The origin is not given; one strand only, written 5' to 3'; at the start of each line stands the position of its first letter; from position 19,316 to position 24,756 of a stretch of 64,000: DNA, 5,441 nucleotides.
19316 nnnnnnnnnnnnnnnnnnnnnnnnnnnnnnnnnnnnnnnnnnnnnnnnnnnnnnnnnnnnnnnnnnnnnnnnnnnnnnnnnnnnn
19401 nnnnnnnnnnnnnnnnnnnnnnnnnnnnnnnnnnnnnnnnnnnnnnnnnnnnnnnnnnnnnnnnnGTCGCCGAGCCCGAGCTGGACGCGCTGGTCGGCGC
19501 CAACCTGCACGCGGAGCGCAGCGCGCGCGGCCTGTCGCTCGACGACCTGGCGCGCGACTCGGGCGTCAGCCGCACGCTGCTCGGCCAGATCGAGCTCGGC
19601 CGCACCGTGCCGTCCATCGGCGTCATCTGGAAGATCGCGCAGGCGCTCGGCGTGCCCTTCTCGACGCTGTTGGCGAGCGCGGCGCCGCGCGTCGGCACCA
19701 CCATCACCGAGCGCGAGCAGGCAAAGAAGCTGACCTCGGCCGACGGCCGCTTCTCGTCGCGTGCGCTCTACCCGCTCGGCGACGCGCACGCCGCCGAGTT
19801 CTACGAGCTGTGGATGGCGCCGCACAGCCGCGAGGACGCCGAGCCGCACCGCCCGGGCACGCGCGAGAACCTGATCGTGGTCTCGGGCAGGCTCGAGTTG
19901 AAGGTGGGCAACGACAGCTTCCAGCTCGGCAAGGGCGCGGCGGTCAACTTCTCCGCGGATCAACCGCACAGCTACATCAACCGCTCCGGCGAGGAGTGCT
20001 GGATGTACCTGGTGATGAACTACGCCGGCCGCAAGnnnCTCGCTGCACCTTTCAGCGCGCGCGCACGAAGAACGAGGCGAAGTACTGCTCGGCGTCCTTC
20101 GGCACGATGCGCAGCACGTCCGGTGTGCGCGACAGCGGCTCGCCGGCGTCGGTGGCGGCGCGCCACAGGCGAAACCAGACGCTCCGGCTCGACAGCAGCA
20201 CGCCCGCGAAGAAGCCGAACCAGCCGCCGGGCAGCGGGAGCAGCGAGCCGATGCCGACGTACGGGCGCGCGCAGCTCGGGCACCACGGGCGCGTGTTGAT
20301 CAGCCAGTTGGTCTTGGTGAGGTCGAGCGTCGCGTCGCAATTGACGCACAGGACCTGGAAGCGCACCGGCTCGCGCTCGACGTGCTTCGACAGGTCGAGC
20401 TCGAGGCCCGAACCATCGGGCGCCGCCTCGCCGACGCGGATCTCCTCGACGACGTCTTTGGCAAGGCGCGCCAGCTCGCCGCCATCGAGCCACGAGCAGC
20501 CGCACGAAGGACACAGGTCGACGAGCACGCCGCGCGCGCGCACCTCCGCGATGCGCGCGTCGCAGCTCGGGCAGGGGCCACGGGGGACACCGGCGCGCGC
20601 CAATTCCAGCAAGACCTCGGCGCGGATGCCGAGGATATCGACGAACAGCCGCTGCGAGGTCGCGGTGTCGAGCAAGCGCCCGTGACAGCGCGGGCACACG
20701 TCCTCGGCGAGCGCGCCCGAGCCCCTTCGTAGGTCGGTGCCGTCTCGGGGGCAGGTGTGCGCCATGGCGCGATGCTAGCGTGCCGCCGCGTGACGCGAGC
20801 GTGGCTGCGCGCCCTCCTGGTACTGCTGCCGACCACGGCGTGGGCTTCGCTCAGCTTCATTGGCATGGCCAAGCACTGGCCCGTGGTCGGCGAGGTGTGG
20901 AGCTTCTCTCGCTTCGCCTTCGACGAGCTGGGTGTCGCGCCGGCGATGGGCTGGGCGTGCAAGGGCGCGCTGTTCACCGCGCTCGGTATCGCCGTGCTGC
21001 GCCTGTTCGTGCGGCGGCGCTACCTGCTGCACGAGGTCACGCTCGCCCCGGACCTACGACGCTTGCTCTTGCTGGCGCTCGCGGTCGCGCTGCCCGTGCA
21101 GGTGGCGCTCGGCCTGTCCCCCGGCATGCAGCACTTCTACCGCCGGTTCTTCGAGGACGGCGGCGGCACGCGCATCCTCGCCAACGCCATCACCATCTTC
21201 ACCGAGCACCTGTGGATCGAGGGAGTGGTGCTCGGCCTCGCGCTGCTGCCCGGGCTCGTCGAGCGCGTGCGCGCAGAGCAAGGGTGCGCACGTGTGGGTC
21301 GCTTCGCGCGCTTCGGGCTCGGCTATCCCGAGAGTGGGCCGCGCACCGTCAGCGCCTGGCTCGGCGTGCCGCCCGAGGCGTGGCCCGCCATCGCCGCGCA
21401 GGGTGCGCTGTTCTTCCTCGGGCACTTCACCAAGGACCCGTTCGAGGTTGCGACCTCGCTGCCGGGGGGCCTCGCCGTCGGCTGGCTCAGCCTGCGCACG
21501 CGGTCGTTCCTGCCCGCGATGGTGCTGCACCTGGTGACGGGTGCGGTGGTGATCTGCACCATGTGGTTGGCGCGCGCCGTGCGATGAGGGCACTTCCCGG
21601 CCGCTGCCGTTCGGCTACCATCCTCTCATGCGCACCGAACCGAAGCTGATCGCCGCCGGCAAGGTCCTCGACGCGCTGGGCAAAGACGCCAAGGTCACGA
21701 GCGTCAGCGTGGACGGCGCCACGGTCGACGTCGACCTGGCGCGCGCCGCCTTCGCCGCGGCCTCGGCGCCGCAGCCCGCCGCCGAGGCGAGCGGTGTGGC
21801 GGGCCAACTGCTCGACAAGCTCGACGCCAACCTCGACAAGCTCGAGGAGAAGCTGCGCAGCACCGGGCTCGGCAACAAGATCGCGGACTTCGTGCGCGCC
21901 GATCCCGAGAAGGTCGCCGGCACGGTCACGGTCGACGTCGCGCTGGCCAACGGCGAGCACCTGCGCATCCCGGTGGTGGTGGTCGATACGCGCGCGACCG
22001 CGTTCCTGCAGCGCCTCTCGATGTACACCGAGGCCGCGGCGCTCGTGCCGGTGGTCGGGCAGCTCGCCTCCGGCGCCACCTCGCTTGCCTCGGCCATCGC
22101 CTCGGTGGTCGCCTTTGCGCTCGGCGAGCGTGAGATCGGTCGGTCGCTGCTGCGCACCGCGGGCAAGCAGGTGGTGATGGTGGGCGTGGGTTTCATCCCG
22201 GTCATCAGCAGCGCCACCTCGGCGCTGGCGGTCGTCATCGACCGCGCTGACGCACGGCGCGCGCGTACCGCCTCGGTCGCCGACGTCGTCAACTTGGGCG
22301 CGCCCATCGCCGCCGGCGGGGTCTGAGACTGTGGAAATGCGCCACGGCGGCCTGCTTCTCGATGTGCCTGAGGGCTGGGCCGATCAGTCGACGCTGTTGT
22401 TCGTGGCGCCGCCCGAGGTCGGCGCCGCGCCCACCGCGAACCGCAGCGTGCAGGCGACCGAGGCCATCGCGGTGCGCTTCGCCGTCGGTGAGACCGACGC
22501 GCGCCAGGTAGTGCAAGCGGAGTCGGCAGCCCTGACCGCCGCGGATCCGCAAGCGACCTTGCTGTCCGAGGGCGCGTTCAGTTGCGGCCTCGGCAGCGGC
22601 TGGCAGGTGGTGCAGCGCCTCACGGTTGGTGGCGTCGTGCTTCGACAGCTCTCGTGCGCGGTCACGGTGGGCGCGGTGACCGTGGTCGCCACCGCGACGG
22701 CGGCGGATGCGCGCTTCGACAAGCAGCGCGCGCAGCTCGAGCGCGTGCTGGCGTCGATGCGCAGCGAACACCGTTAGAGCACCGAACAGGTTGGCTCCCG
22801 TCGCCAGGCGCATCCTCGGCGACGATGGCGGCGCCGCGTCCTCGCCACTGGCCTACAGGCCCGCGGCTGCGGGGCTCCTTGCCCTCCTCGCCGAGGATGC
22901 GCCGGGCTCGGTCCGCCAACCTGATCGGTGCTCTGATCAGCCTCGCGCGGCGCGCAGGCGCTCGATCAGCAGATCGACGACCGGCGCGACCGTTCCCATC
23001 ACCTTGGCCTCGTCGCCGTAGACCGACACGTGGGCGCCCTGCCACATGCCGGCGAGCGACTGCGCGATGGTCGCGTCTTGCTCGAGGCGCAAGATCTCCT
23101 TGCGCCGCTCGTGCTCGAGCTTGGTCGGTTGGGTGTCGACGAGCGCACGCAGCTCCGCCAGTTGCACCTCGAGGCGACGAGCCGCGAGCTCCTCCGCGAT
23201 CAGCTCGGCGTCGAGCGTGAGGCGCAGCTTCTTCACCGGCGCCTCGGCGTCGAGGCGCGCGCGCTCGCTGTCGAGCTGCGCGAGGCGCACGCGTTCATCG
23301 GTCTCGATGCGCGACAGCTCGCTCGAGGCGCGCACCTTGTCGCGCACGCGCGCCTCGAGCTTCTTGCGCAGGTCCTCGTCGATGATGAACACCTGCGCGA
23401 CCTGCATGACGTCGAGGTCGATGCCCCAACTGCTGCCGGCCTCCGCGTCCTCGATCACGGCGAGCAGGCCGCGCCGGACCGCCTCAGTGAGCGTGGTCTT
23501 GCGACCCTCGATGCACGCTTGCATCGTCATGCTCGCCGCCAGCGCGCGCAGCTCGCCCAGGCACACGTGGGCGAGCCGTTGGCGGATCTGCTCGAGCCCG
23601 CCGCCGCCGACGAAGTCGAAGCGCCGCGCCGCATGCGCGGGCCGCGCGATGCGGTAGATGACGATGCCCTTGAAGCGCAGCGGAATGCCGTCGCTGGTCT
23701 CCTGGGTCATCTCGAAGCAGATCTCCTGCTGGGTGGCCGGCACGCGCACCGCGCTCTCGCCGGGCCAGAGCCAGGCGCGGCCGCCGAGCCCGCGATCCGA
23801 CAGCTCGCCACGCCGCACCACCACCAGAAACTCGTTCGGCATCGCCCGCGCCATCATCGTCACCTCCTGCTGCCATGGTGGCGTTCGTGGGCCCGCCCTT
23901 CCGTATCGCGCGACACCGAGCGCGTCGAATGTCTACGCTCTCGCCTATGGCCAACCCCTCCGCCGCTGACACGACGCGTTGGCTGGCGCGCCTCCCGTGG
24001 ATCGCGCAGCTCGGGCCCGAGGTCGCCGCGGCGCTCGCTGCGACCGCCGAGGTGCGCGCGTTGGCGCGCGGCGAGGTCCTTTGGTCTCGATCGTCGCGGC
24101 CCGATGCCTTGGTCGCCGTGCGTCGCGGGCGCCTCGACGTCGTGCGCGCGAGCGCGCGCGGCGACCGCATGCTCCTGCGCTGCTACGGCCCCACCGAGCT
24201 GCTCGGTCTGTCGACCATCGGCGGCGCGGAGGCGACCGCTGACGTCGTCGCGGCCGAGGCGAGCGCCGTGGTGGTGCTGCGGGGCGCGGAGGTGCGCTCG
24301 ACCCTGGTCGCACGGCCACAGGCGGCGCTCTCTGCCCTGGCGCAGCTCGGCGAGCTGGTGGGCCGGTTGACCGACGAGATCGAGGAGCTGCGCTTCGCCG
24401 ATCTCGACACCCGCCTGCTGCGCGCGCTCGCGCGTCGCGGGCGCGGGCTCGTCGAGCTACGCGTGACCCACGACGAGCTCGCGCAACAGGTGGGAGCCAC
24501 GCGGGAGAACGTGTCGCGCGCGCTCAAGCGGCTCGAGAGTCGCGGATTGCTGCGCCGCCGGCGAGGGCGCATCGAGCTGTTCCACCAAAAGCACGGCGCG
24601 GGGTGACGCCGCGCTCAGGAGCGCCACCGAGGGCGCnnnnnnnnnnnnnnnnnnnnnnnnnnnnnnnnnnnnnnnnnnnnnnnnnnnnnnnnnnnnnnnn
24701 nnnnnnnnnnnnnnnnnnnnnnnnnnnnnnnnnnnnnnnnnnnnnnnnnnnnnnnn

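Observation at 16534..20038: Putative Family 2A encapsulin operon: shell, cysteine-desulfurase cargo and a rhodanese-fusion regulator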

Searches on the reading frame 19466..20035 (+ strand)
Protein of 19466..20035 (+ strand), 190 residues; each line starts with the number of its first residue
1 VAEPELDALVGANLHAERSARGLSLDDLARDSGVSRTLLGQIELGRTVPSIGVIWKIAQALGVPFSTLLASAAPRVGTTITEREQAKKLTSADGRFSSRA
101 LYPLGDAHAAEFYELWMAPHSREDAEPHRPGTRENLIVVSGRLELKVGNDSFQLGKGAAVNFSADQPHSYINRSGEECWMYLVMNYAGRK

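Call 61: search_protein_representatives(protein=window:19466-20035:+)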
Query: 190 residues. Proteins with E-value up to 0.001 (for the whole library): 8633; up to 1e-10: 1549; up to 1e-30: 101. The best 150 are listed.
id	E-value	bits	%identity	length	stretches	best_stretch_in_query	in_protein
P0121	6.3e-74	264.2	72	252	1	3-172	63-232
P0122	5.5e-71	254.6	64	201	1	2-188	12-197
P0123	5.6e-67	241.6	59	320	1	2-187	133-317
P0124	3.8e-65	235.6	92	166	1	75-190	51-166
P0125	3.3e-62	226.0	66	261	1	27-186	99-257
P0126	2.1e-59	216.9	57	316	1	3-187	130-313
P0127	2.4e-47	177.5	52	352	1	5-189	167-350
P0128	9.6e-45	169.1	49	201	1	5-189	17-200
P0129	2.5e-44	167.7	48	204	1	4-187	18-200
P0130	1.0e-43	165.7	49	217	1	5-187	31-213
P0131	1.6e-43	165.1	48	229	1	2-187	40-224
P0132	1.5e-42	162.0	46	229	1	7-188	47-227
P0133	1.1e-41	159.2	49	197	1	7-188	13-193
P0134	1.2e-41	159.0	68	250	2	120-187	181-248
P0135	3.0e-41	157.7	55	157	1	38-187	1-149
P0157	9.5e-37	143.0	45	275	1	6-185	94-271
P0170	2.4e-34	135.2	53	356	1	2-142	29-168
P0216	5.1e-31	124.3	43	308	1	13-186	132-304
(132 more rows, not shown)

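Call 63: search_protein_families(library=pfam, proteins=[P0127, P0216, P0121, P0122, P0157, P0170], max_evalue=0.001)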
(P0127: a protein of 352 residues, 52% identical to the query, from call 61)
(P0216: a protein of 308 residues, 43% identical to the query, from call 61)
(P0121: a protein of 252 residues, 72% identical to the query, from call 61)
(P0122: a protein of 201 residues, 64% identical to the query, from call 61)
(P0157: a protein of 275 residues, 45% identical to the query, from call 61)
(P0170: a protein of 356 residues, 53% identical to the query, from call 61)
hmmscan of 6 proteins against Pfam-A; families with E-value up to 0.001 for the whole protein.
P0127 (352 aa): 5 families
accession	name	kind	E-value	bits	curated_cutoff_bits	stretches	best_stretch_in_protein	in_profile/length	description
PF01381.28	HTH_3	-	1.2e-13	51.3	23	1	176-228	1-53/55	Helix-turn-helix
PF07883.17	Cupin_2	-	1.7e-12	47.3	27.2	1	286-344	11-69/70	Cupin domain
PF13560.12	HTH_31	-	1.9e-10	41.3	27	1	172-226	2-57/64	Helix-turn-helix domain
PF12844.13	HTH_19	-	1.6e-08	34.8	30.2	1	173-231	1-59/64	Helix-turn-helix domain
PF13443.12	HTH_26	-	1.5e-05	25.6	22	1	175-230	1-57/63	Cro/C1-type HTH DNA-binding domain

P0216 (308 aa): 5 families
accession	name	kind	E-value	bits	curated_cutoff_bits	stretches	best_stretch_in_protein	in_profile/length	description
PF01381.28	HTH_3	-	4.1e-14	52.8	23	1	133-187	1-55/55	Helix-turn-helix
PF07883.17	Cupin_2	-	1.3e-10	41.3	27.2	1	234-300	4-68/70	Cupin domain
PF13560.12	HTH_31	-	3e-08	34.3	27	1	130-183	3-57/64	Helix-turn-helix domain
PF13443.12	HTH_26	-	1.7e-05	25.4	22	1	133-188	2-58/63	Cro/C1-type HTH DNA-binding domain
PF12844.13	HTH_19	-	0.00031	21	30.2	1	131-188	2-59/64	Helix-turn-helix domain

P0121 (252 aa): 5 families
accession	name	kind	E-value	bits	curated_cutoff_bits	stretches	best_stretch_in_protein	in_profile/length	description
PF01381.28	HTH_3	-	3.4e-13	49.8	23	1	74-127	1-54/55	Helix-turn-helix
PF13560.12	HTH_31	-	3.8e-10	40.4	27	1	71-124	3-57/64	Helix-turn-helix domain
PF12844.13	HTH_19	-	8.6e-09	35.6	30.2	1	71-129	1-59/64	Helix-turn-helix domain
PF07883.17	Cupin_2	-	1.8e-07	31.2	27.2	1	179-231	7-57/70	Cupin domain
PF13443.12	HTH_26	-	6.1e-05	23.6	22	1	81-130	9-59/63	Cro/C1-type HTH DNA-binding domain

P0122 (201 aa): 5 families
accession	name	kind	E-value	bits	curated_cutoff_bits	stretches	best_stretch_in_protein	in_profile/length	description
PF07883.17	Cupin_2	-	2.7e-14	53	27.2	1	125-192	4-69/70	Cupin domain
PF01381.28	HTH_3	-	4.6e-14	52.6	23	1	25-76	2-53/55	Helix-turn-helix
PF12844.13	HTH_19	-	1.1e-10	41.7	30.2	1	21-80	1-60/64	Helix-turn-helix domain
PF13560.12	HTH_31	-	3.3e-09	37.4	27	1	21-73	3-56/64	Helix-turn-helix domain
PF02311.25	AraC_binding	-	8.2e-07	29.3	21.1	1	132-191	14-73/135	AraC-like ligand binding domain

P0157 (275 aa): 8 families
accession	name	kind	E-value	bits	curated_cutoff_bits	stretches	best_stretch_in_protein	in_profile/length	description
PF07883.17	Cupin_2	-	9.8e-13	48.1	27.2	1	212-268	14-68/70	Cupin domain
PF01381.28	HTH_3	-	1.5e-12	47.8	23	1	102-156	1-55/55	Helix-turn-helix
PF13560.12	HTH_31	-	5.2e-08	33.5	27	1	98-153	2-58/64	Helix-turn-helix domain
PF02311.25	AraC_binding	-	3.5e-06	27.2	21.1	1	199-260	3-65/135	AraC-like ligand binding domain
PF12844.13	HTH_19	-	5.2e-05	23.5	30.2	1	99-156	1-58/64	Helix-turn-helix domain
PF13443.12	HTH_26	-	7.9e-05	23.3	22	1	102-157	2-58/63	Cro/C1-type HTH DNA-binding domain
PF05899.18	Cupin_3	-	0.00049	20.2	23.5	1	217-252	24-60/74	EutQ-like cupin domain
PF13413.12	HTH_25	-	0.00077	19.7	24.6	0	101-134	1-34/62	Helix-turn-helix domain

P0170 (356 aa): 5 families
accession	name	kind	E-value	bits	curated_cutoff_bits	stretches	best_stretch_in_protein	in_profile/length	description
PF01381.28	HTH_3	-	8.4e-14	51.8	23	1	41-93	1-53/55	Helix-turn-helix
PF13560.12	HTH_31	-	4.8e-11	43.2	27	1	40-90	5-56/64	Helix-turn-helix domain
PF12844.13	HTH_19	-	9.4e-06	25.9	30.2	1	40-96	3-59/64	Helix-turn-helix domain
PF13443.12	HTH_26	-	1.7e-05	25.4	22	1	40-97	1-59/63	Cro/C1-type HTH DNA-binding domain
PF17900.6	Peptidase_M1_N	-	0.00068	20.2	25.8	1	295-342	2-49/186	Peptidase M1 N-terminal domain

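Call 64: find_encoding_contigs(protein=P0122, flank=5000, max_places=2)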
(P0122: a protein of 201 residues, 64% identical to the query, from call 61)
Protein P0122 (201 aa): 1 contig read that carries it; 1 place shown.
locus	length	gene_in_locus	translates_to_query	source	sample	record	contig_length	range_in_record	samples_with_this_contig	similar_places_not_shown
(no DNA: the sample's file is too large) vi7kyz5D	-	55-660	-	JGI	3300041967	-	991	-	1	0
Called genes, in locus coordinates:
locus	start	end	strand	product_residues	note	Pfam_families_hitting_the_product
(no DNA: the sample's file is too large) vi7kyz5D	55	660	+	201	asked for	PF13560:HTH_31, PF01381:HTH_3, PF12844:HTH_19, PF02311:AraC_binding (weak), PF07883:Cupin_2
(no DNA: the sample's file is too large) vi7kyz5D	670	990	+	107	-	?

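Call 65: find_encoding_contigs(protein=P0128, flank=5000, max_places=2)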
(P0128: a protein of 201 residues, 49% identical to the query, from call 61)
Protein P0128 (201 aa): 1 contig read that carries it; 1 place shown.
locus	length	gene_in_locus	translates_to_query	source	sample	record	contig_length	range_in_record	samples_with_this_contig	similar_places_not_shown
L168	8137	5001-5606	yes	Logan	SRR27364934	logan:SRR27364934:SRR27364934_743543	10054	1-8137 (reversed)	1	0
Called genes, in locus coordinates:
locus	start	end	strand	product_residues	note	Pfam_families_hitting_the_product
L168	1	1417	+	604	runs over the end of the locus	PF00069:Pkinase, PF03109:ABC1 (faint), PF07714:PK_Tyr_Ser-Thr, PF06293:Kdo (weak), PF03781:FGE-sulfatase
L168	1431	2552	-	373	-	PF01018:GTP1_OBG, PF01926:MMR_HSR1, PF02421:FeoB_N (weak)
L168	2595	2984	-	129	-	PF01016:Ribosomal_L27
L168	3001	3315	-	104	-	PF00829:Ribosomal_L21p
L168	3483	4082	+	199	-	PF23892:Ig_CycH (faint)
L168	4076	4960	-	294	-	-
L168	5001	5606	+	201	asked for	PF01381:HTH_3, PF13443:HTH_26 (weak), PF13560:HTH_31, PF07883:Cupin_2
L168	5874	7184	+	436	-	PF00027:cNMP_binding, PF00389:2-Hacid_dh, PF02826:2-Hacid_dh_C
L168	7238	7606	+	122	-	PF14338:Mrr_N (weak)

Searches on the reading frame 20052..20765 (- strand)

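Call 9: search_protein_families(library=pfam, proteins=[window:20052-20765:-], max_evalue=0.01)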
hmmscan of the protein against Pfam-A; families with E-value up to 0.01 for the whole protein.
window:20052-20765:- (237 aa): 3 families
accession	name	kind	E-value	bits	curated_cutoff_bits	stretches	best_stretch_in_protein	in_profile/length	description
PF13453.11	Zn_ribbon_TFIIB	-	6.9e-11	41.8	22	1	65-102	2-39/41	Transcription factor zinc-finger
PF01155.25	HypA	-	0.00081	19.8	28.9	0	129-170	62-97/112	Hydrogenase/urease nickel incorporation, metallochaperone, hypA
PF24042.1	DUF7351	-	0.0035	17.6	31.2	0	13-33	58-78/177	Domain of unknown function (DUF7351)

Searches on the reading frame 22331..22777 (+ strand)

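Call 51: search_protein_families(library=pfam, proteins=[window:22331-22777:+], max_evalue=0.001)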
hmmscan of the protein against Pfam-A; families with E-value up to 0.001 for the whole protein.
window:22331-22777:+ (148 aa): 1 family
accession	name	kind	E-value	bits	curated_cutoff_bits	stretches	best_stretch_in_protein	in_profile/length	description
PF08786.17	DcrB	-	1.1e-05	25.9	27.2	1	10-142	4-127/127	DcrB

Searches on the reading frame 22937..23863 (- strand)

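Call 51: search_protein_families(library=pfam, proteins=[window:22937-23863:-], max_evalue=0.001)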
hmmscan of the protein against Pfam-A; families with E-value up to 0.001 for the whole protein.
window:22937-23863:- (308 aa): 1 family
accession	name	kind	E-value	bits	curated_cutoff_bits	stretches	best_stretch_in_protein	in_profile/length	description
PF01145.31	Band_7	-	2.6e-16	60.6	23.6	1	8-189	4-166/176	SPFH domain / Band 7 family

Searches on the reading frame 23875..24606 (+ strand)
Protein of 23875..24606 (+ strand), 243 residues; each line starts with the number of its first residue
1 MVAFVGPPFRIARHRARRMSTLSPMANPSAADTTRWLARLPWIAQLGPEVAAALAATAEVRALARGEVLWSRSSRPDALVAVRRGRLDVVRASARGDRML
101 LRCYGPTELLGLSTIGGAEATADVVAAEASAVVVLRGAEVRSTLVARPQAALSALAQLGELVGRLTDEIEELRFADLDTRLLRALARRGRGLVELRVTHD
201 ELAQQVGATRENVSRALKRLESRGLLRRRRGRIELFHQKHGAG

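Call 51: search_protein_families(library=pfam, proteins=[window:23875-24606:+], max_evalue=0.001)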
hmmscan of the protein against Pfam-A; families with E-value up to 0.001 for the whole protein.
window:23875-24606:+ (243 aa): 9 families
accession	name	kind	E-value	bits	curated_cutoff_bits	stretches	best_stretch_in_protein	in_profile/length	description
PF13545.12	HTH_Crp_2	-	9.8e-14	51.5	27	1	180-235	5-61/70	Crp-like helix-turn-helix domain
PF00027.35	cNMP_binding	-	1.1e-09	38.6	27.5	1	61-142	2-84/89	Cyclic nucleotide-binding domain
PF00325.26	Crp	-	3.3e-08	33.5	21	1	195-226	1-32/32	Bacterial regulatory proteins, crp family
PF12802.13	MarR_2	-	3.7e-07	30.6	27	1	178-230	7-54/61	MarR family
PF01047.28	MarR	-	1.7e-06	28.3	24.6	1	198-230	21-51/59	MarR family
PF13412.12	HTH_24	-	3.1e-05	23.9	21.9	1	196-227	17-48/48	Winged helix-turn-helix DNA-binding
PF25213.1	HVO_A0261_N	-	6.6e-05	23.2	35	1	181-234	6-62/86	HVO_A0261 N-terminal domain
PF00392.27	GntR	-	6.8e-05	22.9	27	1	193-232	20-60/64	Bacterial regulatory proteins, gntR family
PF01978.25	TrmB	-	0.00012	22.3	25.6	1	196-237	22-63/68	Sugar-specific transcriptional regulator TrmB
